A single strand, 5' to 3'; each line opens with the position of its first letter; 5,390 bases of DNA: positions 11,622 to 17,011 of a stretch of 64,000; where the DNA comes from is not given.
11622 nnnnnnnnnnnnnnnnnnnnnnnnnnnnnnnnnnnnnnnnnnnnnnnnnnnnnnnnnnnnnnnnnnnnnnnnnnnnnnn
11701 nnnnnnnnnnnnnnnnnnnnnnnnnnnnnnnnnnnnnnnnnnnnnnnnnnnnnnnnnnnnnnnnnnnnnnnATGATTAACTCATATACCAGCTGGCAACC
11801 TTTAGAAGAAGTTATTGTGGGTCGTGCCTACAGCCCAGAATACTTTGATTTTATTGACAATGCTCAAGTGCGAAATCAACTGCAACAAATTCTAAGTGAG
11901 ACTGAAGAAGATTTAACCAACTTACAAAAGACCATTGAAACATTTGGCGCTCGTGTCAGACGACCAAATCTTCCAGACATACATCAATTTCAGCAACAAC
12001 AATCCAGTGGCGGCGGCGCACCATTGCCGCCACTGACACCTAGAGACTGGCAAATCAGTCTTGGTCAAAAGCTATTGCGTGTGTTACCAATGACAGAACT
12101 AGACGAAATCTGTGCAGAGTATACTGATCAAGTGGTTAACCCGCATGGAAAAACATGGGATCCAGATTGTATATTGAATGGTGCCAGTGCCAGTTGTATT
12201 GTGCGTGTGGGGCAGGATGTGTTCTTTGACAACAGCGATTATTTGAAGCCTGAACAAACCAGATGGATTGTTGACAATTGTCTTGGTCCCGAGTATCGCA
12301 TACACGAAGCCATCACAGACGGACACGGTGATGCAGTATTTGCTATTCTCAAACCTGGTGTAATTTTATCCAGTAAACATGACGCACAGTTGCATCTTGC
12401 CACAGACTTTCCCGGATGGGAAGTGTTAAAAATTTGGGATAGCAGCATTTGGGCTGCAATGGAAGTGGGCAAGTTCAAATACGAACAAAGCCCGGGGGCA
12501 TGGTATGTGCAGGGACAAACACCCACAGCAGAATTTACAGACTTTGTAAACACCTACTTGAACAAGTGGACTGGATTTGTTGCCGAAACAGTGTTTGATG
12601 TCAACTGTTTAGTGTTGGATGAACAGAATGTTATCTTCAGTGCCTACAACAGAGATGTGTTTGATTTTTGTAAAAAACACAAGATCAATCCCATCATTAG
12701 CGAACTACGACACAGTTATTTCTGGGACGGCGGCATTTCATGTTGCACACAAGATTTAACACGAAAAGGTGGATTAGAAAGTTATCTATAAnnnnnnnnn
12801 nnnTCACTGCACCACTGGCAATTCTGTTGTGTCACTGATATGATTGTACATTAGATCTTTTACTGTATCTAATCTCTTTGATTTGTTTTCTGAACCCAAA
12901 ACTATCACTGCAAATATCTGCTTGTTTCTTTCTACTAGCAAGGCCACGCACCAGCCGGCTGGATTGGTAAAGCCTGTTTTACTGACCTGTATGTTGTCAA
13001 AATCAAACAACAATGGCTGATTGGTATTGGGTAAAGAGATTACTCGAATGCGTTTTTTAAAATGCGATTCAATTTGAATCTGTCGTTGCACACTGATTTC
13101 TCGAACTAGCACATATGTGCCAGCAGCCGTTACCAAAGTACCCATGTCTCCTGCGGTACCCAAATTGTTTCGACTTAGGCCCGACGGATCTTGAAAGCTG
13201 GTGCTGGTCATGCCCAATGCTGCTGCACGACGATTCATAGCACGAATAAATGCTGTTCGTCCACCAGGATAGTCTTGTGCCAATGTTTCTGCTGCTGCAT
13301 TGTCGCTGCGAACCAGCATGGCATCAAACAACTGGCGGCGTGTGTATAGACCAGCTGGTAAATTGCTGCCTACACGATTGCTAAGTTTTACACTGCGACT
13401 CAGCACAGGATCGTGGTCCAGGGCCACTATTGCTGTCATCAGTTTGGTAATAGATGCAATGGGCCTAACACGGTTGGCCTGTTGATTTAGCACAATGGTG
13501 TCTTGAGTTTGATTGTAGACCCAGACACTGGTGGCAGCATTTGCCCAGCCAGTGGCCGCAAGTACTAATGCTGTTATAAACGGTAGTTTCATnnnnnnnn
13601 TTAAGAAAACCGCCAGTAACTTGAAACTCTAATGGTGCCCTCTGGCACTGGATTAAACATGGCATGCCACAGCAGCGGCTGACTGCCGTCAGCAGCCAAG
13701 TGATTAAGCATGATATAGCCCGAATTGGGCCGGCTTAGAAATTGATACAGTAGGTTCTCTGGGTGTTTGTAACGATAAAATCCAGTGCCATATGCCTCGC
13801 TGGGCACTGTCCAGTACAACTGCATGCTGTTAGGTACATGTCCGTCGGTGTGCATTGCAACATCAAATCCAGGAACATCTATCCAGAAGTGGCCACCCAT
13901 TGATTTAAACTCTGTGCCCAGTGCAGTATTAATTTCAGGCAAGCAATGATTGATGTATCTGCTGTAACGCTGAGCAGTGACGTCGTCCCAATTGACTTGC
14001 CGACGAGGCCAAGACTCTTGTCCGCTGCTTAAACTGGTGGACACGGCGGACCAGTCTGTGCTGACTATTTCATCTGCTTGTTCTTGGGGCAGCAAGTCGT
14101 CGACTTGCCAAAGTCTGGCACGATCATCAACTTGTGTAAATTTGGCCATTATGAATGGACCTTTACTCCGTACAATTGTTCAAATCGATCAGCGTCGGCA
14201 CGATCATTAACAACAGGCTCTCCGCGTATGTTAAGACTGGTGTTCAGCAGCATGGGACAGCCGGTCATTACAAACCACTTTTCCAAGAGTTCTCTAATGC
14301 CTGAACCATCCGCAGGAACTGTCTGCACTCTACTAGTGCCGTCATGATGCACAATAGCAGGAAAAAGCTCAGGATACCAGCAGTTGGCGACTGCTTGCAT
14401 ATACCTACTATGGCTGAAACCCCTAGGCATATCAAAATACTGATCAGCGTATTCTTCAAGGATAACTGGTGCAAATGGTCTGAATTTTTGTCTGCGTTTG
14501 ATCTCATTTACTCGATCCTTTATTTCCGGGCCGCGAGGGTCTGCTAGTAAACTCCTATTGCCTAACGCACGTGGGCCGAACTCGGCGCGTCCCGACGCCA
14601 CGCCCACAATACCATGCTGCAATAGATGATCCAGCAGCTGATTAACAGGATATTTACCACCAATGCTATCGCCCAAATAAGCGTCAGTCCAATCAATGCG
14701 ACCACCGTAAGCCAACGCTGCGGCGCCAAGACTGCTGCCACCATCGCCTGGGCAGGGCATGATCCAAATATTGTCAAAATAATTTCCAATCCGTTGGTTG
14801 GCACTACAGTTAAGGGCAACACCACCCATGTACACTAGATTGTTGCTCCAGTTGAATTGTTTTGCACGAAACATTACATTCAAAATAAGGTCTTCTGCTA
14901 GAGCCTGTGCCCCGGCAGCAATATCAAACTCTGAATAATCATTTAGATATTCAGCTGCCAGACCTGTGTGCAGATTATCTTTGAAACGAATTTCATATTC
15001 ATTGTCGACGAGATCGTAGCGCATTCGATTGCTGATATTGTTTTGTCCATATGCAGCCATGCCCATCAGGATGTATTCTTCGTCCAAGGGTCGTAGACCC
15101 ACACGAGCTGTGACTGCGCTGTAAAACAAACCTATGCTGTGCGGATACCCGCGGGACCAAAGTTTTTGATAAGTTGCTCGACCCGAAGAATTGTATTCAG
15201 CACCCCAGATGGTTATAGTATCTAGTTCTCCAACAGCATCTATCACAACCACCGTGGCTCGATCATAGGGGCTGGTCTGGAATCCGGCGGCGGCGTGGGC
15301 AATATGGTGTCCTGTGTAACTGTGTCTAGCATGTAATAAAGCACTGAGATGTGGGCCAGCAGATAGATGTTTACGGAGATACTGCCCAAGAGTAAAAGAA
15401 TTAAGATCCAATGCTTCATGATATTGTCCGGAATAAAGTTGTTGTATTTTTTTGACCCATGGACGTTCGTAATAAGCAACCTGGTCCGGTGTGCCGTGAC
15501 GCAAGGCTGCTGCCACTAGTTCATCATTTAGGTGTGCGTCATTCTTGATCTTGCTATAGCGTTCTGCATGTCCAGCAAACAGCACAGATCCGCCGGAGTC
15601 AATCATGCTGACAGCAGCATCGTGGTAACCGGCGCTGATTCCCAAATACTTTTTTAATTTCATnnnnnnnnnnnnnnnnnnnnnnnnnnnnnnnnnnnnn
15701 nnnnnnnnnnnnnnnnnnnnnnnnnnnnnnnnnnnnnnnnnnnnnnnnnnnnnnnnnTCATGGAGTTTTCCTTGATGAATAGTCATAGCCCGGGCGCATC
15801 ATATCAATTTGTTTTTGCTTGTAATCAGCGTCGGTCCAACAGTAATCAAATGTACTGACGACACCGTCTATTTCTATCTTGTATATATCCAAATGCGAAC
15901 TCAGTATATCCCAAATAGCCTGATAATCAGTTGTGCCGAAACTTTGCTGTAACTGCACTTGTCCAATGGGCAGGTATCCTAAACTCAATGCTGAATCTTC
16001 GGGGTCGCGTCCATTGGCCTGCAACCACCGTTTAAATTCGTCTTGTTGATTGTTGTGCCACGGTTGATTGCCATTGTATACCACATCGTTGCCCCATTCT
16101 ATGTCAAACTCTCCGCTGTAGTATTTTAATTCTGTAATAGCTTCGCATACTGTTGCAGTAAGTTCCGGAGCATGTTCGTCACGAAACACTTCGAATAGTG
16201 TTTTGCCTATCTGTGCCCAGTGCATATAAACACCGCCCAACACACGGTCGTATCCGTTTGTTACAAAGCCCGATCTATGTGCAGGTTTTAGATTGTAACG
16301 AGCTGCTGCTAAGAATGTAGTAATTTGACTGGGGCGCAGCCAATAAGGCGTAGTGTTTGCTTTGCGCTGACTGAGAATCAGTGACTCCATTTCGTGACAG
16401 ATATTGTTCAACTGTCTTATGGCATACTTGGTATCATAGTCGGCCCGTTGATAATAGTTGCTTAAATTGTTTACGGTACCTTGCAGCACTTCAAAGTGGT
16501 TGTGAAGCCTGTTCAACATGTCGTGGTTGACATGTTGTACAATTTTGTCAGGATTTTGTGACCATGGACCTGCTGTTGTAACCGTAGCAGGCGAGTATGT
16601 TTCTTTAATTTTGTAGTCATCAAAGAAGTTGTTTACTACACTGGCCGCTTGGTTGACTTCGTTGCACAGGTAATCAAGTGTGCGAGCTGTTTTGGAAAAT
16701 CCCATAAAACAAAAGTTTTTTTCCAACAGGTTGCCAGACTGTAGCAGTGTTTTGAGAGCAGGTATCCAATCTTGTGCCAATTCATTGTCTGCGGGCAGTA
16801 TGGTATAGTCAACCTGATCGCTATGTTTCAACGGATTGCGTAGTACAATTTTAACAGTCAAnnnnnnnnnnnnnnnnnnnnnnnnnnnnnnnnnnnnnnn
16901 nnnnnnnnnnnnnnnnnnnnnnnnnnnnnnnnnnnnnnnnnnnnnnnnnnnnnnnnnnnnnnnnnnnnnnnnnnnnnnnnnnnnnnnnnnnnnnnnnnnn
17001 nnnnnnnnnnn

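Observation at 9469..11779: Three GT10 (alpha-1,3-fucosyltransferase-motif) paralogs in a phage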

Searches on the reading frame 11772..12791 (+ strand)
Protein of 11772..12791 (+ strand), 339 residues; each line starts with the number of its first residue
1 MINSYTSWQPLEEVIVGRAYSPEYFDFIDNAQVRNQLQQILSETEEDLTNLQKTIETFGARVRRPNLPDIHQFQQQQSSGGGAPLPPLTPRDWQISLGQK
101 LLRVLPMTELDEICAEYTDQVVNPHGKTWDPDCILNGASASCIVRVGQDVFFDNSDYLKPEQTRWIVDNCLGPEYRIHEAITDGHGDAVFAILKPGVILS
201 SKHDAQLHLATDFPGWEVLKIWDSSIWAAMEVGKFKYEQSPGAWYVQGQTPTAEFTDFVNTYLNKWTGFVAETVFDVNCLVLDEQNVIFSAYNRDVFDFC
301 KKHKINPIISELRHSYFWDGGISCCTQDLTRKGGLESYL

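Call 3: search_protein_families(library=pfam, proteins=[window:11772-12791:+], max_evalue=1)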
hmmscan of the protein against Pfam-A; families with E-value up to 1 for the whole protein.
window:11772-12791:+ (339 aa): 2 families
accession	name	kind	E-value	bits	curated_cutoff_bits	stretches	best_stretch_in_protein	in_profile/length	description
PF21360.3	PylC-like_N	-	0.0048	17.5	27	0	14-58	44-88/96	PylC-like, N-terminal domain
PF09177.16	STX6_10_61_N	-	0.17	12.9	29.4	1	31-60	40-69/99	Syntaxin 6/10/61, N-terminal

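Call 6: search_protein_families(library=phrogs, proteins=[window:11772-12791:+], max_evalue=0.01)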
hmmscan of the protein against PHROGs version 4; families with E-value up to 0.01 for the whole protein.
window:11772-12791:+ (339 aa): 1 family
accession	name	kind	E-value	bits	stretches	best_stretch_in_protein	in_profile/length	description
phrog_25854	-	unknown function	1.2e-11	45.6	1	139-338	155-322/323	-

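Call 25: search_protein_families(library=ncbifam, proteins=[window:11772-12791:+], max_evalue=0.1)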
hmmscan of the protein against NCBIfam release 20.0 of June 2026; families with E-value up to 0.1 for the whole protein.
window:11772-12791:+ (339 aa): 0 families

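Call 84: search_solved_structures(query=window:11772-12788:+, max_evalue=1)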
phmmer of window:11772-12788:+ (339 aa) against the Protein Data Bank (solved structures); distinct sequences matched with E-value up to 1: 9.
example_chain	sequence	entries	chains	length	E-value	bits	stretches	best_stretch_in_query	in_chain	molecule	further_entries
2jdx_A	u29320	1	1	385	7.1e-14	55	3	140-218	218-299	PROTEIN (L-ARGININE:GLYCINE AMIDINOTRANSFERASE)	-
1jdx_A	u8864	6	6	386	2.3e-13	53.3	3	140-218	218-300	PROTEIN (L-ARGININE:GLYCINE AMIDINOTRANSFERASE)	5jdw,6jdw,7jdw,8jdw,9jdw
1jdw_A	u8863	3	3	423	3.7e-13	52.6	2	140-217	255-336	L-ARGININE:GLYCINE AMIDINOTRANSFERASE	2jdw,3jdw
5wpi_A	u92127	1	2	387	1.4e-12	50.7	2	3-107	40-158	HsvA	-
4jdw_A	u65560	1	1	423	6.4e-12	48.6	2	140-217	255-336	L-ARGININE:GLYCINE AMIDINOTRANSFERASE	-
1bwd_A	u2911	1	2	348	5.4e-11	45.5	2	2-106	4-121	PROTEIN (INOSAMINE-PHOSPHATE AMIDINOTRANSFERASE)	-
6u1r_A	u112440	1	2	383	2.7e-07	33.4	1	276-338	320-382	SxtG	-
4dxi_A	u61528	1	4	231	0.31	13.4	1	270-334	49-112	GREEN FLUORESCENT PROTEIN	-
4dxm_A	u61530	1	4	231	0.42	13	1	271-334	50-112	GREEN FLUORESCENT PROTEIN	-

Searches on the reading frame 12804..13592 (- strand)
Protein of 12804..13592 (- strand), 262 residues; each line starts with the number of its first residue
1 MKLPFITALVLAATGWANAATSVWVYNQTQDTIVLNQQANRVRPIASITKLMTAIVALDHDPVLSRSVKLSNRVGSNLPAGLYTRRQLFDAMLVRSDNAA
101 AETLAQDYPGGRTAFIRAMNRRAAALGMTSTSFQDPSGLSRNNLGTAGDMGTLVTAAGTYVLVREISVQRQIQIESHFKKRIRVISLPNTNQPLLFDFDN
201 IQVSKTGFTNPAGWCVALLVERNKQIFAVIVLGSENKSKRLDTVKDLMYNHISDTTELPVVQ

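Call 10: search_protein_families(library=pfam, proteins=[window:12804-13592:-], max_evalue=0.01)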
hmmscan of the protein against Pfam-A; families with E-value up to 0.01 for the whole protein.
window:12804-13592:- (262 aa): 3 families
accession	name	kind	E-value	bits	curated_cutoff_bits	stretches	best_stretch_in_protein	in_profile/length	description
PF00768.25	Peptidase_S11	-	1e-36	127.1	27.6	1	19-234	11-237/239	D-alanyl-D-alanine carboxypeptidase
PF13354.11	Beta-lactamase2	-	2.5e-08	34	22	1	27-155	5-144/214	Beta-lactamase enzyme family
PF02113.21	Peptidase_S13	-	6.4e-07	28.9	22.8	1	87-158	276-355/444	D-Ala-D-Ala carboxypeptidase 3 (S13) family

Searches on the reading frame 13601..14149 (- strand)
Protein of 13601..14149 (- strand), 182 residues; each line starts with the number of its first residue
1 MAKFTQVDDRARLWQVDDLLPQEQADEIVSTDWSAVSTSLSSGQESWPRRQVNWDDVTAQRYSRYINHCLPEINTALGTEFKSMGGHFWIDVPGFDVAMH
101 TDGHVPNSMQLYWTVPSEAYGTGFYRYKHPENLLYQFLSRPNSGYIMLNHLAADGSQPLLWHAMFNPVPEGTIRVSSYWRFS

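Call 3: search_protein_families(library=pfam, proteins=[window:13601-14149:-], max_evalue=1)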
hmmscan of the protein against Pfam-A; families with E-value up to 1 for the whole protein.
window:13601-14149:- (182 aa): 0 families

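Call 6: search_protein_families(library=phrogs, proteins=[window:13601-14149:-], max_evalue=0.01)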
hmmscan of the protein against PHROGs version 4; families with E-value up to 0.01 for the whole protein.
window:13601-14149:- (182 aa): 0 families

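Call 25: search_protein_families(library=ncbifam, proteins=[window:13601-14149:-], max_evalue=0.1)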
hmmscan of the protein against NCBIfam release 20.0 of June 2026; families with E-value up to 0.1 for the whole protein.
window:13601-14149:- (182 aa): 0 families

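Call 98: search_solved_structures(query=window:13604-14149:-, max_evalue=10)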
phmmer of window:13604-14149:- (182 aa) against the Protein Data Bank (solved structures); distinct sequences matched with E-value up to 10: 1.
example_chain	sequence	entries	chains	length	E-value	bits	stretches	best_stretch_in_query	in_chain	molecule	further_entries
4a41_A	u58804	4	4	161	1.3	11.8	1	140-170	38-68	ALPHA-N-ACETYLGLUCOSAMINIDASE FAMILY PROTEIN | Alpha-N-acetylglucosaminidase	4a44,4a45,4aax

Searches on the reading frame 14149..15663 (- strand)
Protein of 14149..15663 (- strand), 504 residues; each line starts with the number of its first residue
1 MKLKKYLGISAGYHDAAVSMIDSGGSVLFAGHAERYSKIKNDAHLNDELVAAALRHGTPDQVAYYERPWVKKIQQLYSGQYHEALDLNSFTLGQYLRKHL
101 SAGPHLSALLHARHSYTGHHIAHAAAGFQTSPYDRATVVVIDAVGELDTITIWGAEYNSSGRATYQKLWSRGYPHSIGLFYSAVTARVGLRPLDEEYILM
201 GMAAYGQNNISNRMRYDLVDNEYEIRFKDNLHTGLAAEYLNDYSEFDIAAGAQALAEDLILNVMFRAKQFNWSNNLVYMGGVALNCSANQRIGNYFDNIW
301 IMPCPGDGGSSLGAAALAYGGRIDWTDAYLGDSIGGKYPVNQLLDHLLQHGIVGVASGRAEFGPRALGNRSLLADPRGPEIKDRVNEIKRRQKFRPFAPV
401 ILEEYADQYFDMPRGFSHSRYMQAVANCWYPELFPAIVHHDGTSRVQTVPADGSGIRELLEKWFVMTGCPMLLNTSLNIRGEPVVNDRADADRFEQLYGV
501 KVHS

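Call 10: search_protein_families(library=pfam, proteins=[window:14149-15663:-], max_evalue=0.01)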
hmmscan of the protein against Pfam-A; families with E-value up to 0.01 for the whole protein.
window:14149-15663:- (504 aa): 2 families
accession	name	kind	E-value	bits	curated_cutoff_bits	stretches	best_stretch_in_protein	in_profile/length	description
PF16861.10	Carbam_trans_C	-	2.1e-46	158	27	1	346-493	3-151/170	Carbamoyltransferase C-terminus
PF02543.21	Carbam_trans_N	-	8.7e-34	117.9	24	1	5-315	1-345/346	Carbamoyltransferase N-terminus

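Call 67: search_protein_families(library=ncbifam, proteins=[window:14149-15663:-], max_evalue=0.00001)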
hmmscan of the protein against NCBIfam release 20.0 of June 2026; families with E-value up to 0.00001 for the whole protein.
window:14149-15663:- (504 aa): 1 family
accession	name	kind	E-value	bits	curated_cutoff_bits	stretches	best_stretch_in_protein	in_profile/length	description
NF041651.1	nodul_NodU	equivalog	1.1e-37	130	1000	1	236-496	261-541/556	nodulation protein NodU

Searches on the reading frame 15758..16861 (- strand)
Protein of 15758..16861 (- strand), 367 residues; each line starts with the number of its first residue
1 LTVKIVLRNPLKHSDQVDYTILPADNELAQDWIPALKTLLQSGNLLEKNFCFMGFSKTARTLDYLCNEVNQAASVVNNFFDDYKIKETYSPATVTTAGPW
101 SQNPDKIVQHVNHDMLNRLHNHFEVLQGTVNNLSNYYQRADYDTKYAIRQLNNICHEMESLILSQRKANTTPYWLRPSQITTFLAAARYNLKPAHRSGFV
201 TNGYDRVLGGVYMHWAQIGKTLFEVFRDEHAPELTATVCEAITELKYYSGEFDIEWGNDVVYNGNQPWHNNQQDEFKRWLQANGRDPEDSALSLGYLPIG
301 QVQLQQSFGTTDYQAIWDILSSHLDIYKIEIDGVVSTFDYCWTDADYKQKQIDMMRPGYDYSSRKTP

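Call 3: search_protein_families(library=pfam, proteins=[window:15758-16861:-], max_evalue=1)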
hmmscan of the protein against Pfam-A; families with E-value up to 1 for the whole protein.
window:15758-16861:- (367 aa): 1 family
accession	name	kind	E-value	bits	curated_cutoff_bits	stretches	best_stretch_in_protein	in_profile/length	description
PF14131.11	DUF4298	-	0.0016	18.9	27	1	115-165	17-67/87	Domain of unknown function (DUF4298)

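Call 6: search_protein_families(library=phrogs, proteins=[window:15758-16861:-], max_evalue=0.01)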
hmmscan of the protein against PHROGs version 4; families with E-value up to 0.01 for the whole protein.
window:15758-16861:- (367 aa): 0 families

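Call 25: search_protein_families(library=ncbifam, proteins=[window:15758-16861:-], max_evalue=0.1)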
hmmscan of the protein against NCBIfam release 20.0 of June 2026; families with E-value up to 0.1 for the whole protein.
window:15758-16861:- (367 aa): 1 family
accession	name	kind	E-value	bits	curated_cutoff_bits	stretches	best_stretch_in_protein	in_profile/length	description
NF005996.1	PRK08123.1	equivalog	0.074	12.3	133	0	240-334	66-155/262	histidinol-phosphatase HisJ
